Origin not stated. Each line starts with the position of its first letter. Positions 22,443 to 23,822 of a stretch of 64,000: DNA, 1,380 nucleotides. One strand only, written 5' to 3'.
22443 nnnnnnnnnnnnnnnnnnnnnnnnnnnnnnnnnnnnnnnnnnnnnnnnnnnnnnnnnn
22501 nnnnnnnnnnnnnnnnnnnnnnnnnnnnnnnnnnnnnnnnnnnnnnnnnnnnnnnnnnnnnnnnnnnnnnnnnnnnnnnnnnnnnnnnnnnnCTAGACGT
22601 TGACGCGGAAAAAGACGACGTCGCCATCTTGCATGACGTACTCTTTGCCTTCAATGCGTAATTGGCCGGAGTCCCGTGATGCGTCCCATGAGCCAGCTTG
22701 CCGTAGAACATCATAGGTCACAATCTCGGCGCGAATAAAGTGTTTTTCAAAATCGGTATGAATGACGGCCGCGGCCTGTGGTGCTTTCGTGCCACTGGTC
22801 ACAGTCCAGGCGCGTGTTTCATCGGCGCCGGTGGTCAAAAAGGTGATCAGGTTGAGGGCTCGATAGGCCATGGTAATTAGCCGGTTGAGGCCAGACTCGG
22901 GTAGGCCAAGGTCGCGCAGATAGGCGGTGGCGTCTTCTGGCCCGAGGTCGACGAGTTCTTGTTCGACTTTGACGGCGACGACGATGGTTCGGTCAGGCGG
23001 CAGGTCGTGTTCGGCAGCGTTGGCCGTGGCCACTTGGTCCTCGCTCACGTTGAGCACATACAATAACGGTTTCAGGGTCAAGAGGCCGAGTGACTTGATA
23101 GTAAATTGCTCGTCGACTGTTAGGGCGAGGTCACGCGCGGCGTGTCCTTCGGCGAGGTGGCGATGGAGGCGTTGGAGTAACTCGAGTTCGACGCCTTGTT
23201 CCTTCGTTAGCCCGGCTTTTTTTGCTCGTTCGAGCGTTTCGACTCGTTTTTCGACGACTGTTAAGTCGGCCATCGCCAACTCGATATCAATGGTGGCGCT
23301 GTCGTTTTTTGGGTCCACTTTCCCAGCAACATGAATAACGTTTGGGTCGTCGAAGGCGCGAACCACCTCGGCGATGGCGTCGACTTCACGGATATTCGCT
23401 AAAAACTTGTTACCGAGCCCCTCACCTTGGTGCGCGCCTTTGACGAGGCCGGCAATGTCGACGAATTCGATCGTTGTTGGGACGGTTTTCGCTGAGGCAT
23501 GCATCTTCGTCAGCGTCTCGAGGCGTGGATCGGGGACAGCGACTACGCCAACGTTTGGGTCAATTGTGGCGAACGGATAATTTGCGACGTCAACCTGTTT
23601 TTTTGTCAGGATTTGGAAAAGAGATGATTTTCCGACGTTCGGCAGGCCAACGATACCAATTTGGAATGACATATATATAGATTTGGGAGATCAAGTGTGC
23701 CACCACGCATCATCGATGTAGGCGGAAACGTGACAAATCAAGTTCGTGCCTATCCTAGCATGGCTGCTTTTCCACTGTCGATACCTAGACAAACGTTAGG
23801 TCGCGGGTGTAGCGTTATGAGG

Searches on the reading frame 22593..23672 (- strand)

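Call 19: search_protein_families(library=ncbifam, proteins=[window:22593-23672:-], max_evalue=0.00001)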
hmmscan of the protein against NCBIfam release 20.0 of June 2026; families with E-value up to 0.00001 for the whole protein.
window:22593-23672:- (359 aa): 9 families
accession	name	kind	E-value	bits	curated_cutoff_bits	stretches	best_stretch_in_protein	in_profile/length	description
TIGR00092.1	TIGR00092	equivalog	4.5e-131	437.3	279.2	1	1-359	1-368/368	redox-regulated ATPase YchF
NF007171.0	PRK09602.1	subfamily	3e-37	128.4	387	1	1-171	1-178/397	YchF-related putative GTPase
NF008956.1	PRK12299.1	equivalog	3.6e-21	75.5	300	1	4-143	160-271/327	GTPase ObgE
NF008955.0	PRK12297.1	equivalog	8e-21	74.4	406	1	5-142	162-276/429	GTPase ObgE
TIGR02729.1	Obg_CgtA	equivalog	1e-20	74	280.25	1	4-140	159-272/329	Obg family GTPase CgtA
NF008954.1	PRK12296.1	equivalog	6.8e-16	57.7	377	1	5-237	162-362/470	GTPase ObgE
TIGR00231.1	small_GTP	domain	4.7e-08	33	42.5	1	3-106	4-93/164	GTP-binding protein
TIGR03156.1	GTP_HflX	equivalog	2.7e-07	29.9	216.75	1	3-50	190-237/351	GTPase HflX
TIGR00437.1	feoB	equivalog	6.9e-07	28.3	315.65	1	9-49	1-41/594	ferrous iron transport protein B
